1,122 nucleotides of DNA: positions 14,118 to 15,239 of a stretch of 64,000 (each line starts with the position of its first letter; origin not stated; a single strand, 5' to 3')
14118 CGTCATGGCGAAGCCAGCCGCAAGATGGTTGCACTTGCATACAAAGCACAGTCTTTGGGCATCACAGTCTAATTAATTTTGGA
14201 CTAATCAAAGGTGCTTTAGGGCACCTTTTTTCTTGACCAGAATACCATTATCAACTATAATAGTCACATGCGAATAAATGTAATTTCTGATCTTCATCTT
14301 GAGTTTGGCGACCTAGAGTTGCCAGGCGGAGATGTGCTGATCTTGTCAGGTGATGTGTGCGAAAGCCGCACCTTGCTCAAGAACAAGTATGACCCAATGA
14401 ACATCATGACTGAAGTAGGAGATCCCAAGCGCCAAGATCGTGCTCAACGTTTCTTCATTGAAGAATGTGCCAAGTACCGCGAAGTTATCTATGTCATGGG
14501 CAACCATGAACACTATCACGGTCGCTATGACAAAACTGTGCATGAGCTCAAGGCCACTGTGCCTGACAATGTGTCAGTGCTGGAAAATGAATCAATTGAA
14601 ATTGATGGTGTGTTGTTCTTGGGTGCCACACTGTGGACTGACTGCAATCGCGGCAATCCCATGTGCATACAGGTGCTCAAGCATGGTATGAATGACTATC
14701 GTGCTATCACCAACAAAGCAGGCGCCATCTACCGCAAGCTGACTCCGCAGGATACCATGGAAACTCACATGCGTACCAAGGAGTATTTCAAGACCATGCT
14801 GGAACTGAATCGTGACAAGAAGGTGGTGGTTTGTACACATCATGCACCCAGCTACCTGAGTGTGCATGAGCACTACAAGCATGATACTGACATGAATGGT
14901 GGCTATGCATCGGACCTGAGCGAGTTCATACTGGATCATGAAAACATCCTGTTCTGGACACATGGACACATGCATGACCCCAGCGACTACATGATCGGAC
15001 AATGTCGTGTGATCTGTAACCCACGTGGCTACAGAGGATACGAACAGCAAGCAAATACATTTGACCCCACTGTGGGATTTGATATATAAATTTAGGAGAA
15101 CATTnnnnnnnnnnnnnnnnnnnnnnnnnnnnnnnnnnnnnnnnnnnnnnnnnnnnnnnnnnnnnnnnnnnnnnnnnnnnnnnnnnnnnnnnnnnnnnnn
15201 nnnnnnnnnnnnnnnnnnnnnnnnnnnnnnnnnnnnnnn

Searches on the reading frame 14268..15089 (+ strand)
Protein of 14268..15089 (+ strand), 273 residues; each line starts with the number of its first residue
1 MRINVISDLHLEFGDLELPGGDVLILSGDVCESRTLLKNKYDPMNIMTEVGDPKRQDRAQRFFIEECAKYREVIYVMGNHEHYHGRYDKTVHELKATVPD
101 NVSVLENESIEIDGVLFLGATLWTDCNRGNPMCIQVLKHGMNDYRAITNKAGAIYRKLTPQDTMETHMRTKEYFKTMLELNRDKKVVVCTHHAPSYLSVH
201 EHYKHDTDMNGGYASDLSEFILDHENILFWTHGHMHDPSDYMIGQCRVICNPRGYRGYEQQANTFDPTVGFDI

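Call 10: search_protein_families(library=pfam, proteins=[window:14268-15089:+], max_evalue=0.001)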
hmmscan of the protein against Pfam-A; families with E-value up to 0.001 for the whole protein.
window:14268-15089:+ (273 aa): 2 families
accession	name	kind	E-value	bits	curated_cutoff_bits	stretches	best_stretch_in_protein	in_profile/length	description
PF00149.33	Metallophos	-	8.8e-09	36.5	21.5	1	1-238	1-191/191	Calcineurin-like phosphoesterase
PF12850.12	Metallophos_2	-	4.4e-05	24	27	0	1-252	1-132/154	Calcineurin-like phosphoesterase superfamily domain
